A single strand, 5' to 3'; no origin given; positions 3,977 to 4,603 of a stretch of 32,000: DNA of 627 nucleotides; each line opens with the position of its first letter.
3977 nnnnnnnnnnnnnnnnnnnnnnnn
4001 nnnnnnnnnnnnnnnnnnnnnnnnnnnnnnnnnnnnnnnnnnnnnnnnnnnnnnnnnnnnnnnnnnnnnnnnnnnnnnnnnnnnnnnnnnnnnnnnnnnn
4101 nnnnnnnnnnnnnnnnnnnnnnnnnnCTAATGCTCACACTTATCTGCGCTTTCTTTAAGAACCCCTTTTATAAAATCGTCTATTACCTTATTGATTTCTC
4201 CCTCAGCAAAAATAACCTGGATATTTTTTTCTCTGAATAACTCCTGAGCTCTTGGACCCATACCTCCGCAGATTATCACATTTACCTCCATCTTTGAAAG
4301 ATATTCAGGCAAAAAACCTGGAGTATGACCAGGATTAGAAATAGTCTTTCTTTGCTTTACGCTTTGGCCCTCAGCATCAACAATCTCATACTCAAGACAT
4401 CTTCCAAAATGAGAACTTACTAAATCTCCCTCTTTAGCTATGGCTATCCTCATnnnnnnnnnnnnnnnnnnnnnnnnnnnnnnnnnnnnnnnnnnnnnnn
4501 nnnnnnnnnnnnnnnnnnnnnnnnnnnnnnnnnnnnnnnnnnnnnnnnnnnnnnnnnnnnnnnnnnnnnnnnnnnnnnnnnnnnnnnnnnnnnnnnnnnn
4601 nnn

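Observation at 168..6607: Fur-gated 13-gene operon linking NifX-like, ferredoxin, MinD-ferredoxin and Mrp proteins to low-complexity coiled-coil proteins: candidate uncharacterised metallocluster system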

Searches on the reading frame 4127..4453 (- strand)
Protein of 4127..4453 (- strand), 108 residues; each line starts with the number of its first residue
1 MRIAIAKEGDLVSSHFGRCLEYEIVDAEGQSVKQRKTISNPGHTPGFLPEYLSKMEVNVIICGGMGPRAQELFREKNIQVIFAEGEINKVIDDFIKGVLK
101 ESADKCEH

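Call 3: search_protein_families(library=pfam, proteins=[window:4127-4453:-], max_evalue=0.01)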
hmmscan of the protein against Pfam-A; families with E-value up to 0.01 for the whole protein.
window:4127-4453:- (108 aa): 1 family
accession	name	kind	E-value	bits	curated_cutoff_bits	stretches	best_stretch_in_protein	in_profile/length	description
PF02579.22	Nitro_FeMo-Co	-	5.4e-19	68.7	26.3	1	9-96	2-94/94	Dinitrogenase iron-molybdenum cofactor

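Call 11: search_protein_families(library=ncbifam, proteins=[window:4127-4453:-], max_evalue=0.01)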
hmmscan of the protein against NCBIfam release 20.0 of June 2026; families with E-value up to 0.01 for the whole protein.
window:4127-4453:- (108 aa): 1 family
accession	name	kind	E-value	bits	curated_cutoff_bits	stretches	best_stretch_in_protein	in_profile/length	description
NF041136.1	MrpORP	equivalog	6.1e-27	94.8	450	1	1-98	265-364/365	iron-sulfur cluster carrier protein MrpORP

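Call 39: search_solved_structures(query=window:4127-4453:-, max_evalue=0.01, show_alignments=2)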
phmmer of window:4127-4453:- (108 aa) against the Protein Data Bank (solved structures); distinct sequences matched with E-value up to 0.01: 7.
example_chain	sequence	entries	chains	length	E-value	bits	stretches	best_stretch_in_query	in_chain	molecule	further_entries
2yx6_A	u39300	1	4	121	1.8e-11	47.8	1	2-104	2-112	Hypothetical protein PH0822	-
1t3v_A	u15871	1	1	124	4.5e-07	33.6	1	11-103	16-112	conserved hypothetical protein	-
1o13_A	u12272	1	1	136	6e-07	33.2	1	11-103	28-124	probable NifB protein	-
2qtd_A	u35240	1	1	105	8.4e-06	29.5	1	1-101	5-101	Uncharacterized protein MJ0327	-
2kla_A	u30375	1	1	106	8.7e-06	29.5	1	1-101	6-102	Uncharacterized protein MJ0327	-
1rdu_A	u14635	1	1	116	0.0027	21.5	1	9-101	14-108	conserved hypothetical protein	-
1eo1_A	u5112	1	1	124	0.0032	21.3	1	1-101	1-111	HYPOTHETICAL PROTEIN MTH1175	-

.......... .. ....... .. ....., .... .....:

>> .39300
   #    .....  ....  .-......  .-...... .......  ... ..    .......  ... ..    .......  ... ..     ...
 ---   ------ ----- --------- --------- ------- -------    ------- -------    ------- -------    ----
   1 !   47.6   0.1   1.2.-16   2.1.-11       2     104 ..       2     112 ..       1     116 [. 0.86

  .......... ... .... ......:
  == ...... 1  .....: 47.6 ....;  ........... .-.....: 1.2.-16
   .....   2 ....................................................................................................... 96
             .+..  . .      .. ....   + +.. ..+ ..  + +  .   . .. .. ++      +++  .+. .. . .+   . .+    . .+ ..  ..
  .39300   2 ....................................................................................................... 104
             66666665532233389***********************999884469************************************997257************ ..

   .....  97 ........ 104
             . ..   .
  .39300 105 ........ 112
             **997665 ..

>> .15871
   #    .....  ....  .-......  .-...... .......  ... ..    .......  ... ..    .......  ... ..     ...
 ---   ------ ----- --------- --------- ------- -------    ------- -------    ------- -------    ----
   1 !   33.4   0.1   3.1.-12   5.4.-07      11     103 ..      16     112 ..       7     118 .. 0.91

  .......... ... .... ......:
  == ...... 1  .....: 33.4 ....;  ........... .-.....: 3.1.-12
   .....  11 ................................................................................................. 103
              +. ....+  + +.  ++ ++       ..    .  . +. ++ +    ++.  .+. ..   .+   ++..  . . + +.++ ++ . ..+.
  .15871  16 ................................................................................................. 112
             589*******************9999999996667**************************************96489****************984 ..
